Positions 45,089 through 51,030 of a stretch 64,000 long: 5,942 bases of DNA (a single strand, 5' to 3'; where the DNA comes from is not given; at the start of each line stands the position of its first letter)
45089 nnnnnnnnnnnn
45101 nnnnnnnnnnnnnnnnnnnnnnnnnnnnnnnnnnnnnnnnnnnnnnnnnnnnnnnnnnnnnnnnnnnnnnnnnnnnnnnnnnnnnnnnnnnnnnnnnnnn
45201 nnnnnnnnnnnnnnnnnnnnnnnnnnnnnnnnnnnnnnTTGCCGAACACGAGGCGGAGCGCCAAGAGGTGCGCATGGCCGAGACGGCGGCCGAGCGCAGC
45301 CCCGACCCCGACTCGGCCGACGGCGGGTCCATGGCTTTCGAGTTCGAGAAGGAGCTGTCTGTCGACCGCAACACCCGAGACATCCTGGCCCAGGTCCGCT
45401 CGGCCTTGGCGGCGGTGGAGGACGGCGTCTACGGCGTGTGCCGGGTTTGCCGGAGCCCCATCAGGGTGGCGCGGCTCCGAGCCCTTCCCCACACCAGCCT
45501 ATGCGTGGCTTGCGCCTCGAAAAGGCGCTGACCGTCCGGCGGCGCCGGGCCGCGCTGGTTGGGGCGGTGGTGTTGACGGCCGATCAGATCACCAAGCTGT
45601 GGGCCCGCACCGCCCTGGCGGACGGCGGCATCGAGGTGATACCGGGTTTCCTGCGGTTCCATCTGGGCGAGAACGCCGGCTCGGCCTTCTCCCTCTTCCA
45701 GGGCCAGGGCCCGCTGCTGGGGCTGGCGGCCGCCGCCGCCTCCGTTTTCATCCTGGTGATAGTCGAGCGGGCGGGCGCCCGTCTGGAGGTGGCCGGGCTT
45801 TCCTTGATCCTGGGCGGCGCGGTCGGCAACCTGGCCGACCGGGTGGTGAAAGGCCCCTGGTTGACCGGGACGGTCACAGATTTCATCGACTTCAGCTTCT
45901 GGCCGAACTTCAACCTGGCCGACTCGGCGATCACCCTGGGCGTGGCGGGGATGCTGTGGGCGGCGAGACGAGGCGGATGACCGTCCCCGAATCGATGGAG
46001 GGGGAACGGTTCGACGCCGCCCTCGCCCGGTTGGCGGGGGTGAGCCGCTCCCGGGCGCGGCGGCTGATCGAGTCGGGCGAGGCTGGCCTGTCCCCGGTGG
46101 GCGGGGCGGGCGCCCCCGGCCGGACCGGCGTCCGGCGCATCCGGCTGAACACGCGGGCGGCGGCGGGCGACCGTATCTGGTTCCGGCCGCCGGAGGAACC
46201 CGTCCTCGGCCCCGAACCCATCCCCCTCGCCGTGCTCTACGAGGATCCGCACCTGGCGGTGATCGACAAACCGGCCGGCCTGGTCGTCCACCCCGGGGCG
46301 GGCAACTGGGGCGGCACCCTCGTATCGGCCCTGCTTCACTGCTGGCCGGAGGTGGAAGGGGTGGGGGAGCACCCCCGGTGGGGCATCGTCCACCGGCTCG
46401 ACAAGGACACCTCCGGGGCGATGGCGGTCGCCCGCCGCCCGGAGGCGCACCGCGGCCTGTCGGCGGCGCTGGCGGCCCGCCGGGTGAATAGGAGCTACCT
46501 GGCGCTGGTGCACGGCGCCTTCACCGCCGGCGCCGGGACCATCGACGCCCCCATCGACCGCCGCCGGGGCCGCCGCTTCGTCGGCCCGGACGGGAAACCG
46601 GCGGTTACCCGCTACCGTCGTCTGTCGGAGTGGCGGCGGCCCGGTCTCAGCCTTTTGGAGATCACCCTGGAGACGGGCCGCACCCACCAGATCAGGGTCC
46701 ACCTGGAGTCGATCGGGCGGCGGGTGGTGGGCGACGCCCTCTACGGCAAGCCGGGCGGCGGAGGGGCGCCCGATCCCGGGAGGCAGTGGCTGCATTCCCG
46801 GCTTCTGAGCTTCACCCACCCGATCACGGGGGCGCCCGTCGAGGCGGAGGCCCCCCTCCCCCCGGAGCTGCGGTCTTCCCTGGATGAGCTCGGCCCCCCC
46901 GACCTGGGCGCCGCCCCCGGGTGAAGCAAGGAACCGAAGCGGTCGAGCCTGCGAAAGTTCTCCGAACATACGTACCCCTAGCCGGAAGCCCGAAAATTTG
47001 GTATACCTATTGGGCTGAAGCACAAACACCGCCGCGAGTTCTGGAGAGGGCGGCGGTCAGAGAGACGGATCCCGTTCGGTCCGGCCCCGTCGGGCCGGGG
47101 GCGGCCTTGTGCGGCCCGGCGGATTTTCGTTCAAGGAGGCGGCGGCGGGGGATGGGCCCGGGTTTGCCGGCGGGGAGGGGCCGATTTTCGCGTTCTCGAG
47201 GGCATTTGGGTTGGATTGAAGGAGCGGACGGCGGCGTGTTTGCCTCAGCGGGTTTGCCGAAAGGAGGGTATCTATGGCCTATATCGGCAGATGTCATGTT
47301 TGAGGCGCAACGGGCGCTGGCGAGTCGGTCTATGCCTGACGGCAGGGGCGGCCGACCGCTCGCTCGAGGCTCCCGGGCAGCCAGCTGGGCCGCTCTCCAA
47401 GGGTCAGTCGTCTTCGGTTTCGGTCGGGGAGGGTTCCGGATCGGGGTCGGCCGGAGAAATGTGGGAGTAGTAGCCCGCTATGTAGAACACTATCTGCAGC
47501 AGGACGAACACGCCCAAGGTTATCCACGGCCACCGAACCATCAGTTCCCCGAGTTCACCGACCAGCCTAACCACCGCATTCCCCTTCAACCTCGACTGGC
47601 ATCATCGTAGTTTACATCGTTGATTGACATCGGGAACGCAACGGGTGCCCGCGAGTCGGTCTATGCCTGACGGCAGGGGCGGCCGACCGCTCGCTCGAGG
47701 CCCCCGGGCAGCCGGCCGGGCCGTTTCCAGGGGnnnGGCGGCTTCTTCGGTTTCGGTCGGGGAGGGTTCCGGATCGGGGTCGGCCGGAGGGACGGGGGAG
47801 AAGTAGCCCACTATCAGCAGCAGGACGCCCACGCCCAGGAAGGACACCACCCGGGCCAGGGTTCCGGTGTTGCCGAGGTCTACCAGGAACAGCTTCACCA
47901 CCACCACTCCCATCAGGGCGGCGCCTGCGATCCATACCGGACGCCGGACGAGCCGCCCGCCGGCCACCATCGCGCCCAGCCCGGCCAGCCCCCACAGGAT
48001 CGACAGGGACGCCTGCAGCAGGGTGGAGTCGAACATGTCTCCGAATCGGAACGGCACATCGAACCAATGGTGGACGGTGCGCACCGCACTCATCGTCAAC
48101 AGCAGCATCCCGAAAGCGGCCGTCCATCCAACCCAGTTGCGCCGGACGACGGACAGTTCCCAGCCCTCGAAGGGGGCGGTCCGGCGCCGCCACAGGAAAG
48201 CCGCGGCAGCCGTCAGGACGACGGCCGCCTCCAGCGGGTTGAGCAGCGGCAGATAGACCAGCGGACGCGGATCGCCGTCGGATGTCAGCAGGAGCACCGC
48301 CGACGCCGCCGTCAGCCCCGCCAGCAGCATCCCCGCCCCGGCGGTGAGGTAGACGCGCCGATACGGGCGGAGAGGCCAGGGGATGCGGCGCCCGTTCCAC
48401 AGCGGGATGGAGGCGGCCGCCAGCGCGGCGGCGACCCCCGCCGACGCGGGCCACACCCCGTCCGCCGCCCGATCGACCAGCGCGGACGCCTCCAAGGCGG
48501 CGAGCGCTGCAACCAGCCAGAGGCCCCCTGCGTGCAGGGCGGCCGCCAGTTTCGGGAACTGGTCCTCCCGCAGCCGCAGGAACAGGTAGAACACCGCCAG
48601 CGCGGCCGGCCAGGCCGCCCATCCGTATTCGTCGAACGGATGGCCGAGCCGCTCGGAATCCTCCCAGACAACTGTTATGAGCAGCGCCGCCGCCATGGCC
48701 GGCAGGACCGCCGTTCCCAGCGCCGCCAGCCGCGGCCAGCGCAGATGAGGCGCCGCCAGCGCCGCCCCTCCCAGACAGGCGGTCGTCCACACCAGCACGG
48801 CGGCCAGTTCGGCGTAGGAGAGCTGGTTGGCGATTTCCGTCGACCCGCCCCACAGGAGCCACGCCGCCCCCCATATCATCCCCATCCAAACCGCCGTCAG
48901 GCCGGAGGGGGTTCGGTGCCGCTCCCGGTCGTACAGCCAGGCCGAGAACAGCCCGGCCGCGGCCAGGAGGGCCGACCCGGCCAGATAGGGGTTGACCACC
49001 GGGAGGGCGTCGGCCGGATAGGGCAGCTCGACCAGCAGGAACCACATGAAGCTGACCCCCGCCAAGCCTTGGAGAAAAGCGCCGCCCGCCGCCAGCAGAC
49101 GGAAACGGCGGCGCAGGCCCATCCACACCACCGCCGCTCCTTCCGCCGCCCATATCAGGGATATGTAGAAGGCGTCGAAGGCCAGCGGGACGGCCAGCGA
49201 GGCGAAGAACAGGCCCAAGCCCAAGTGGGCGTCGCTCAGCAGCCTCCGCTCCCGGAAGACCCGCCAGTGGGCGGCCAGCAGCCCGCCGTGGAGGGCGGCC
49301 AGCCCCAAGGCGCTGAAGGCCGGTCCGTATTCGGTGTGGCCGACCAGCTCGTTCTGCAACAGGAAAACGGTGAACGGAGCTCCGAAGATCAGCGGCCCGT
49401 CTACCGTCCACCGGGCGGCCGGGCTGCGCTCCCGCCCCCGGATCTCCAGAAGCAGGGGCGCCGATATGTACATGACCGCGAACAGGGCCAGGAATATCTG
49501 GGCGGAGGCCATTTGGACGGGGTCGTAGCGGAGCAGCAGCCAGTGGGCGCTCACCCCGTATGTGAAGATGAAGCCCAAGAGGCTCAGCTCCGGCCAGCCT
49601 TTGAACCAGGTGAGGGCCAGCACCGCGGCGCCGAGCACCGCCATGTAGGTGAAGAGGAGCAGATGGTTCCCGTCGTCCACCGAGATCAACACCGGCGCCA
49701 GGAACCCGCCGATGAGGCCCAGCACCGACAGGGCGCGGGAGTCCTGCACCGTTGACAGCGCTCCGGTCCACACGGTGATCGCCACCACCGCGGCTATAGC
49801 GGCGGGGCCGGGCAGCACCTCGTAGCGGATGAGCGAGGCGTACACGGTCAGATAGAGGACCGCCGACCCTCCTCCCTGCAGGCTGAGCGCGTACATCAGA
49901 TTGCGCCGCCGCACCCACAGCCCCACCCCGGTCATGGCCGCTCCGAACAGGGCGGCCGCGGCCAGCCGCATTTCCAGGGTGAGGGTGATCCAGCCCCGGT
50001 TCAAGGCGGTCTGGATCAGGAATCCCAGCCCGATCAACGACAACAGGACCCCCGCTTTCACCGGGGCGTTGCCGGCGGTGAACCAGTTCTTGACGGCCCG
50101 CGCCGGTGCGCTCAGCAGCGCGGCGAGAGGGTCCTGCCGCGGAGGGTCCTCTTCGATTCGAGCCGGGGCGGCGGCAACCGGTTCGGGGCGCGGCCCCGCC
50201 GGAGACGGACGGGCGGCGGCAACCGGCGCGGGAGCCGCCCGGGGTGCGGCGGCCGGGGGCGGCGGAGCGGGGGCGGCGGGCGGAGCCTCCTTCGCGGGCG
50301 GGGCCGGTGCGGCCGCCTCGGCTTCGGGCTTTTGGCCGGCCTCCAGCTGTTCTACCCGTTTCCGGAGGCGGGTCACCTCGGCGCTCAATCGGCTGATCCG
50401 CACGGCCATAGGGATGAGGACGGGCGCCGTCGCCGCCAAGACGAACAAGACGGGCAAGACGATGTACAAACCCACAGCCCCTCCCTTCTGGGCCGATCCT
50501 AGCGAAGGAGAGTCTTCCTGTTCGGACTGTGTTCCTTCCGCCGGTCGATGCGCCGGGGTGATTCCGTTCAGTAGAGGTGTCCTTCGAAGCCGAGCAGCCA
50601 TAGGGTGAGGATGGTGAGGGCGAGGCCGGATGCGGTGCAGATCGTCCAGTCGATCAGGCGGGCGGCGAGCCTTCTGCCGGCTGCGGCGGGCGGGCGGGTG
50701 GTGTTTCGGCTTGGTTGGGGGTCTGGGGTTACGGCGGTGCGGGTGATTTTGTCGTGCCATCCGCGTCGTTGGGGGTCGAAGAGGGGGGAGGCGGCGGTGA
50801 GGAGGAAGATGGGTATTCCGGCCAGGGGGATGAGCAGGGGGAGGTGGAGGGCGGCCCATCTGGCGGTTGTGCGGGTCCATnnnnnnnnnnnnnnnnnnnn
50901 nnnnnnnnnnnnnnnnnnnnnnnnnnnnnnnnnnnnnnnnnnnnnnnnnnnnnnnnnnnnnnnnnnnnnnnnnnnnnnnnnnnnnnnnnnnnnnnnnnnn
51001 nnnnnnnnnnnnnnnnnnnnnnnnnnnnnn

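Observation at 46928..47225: A ~300-bp non-coding repeat element in at least three copies, including an inverted pair 14 kb apart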

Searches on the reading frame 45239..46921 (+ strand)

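Call 69: search_protein_families(library=pfam, proteins=[window:45239-46921:+], max_evalue=0.00001)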
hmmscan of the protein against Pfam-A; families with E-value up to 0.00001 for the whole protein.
window:45239-46921:+ (561 aa): 1 family
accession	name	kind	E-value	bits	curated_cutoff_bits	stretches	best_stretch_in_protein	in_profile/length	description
PF00849.27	PseudoU_synth_2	-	1.4e-30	107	26.8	1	338-491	1-152/152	RNA pseudouridylate synthase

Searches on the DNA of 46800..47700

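Call 9: search_rna_families(source=window, start=46800, end=47700, threshold=evalue, max_evalue=10, show_alignments=3)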
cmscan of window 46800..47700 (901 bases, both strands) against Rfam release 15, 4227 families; matches with E-value up to 10: 1.
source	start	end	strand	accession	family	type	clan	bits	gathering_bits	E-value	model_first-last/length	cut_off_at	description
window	46801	46870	+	RF02791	CcsR1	Gene; sRNA;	-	15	65.3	0.93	1-83/83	no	Conserved CCUCCUCCC motif stress-induced RNA 1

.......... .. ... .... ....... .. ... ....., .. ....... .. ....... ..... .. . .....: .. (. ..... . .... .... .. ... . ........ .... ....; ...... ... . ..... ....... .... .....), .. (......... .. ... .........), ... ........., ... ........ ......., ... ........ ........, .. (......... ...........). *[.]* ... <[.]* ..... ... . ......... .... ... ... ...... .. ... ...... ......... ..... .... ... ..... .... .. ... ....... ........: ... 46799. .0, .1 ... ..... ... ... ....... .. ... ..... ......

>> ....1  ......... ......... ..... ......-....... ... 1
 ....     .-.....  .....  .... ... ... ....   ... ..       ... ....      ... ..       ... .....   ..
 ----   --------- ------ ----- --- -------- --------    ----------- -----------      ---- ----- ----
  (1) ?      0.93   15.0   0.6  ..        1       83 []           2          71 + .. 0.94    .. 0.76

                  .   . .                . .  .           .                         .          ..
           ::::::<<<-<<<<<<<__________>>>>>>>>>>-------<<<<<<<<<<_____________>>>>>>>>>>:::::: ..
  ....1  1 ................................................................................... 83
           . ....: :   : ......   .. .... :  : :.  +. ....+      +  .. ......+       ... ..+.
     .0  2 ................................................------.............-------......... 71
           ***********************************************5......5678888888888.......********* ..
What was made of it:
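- Closest known: Multi-copy trans-acting sRNA families. Different: The only CcsR1 match in the window is a chance hit inside a coding region (E = 0.93, call 9).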

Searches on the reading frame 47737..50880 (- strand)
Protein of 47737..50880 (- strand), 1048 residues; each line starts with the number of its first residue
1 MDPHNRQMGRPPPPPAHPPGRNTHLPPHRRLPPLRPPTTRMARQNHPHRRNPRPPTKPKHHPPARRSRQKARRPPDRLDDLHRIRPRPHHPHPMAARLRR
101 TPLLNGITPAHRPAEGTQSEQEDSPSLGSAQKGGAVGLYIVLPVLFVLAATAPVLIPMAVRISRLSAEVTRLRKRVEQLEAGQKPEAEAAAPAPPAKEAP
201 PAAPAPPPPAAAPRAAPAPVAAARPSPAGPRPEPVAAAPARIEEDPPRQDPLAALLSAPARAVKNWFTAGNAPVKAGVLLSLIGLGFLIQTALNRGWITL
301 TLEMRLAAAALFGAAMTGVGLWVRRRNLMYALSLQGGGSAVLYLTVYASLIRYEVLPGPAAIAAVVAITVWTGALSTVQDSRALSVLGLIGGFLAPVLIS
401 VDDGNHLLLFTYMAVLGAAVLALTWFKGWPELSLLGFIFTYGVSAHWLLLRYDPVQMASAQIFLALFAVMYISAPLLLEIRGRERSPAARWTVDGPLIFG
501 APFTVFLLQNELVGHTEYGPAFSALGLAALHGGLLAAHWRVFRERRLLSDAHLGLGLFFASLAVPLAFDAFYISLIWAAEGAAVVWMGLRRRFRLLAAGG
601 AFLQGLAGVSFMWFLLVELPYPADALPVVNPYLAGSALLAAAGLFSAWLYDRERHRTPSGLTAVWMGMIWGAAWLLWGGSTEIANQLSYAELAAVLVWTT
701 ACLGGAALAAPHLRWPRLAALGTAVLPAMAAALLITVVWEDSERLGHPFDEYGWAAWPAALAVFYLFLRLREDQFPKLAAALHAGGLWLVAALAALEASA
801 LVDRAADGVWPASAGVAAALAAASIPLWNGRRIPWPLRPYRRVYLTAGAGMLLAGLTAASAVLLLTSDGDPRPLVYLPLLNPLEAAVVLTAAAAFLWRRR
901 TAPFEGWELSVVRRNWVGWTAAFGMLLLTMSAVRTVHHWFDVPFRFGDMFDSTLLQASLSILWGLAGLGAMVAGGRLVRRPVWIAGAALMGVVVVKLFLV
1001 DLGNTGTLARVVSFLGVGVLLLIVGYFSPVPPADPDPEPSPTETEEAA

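Call 69: search_protein_families(library=pfam, proteins=[window:47737-50880:-], max_evalue=0.00001)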
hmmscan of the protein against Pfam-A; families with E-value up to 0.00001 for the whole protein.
window:47737-50880:- (1048 aa): 1 family
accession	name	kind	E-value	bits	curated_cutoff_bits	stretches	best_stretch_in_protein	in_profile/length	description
PF10101.14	DUF2339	-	1.9e-137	460.3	33.6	1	270-1031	2-659/659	Predicted membrane protein (DUF2339)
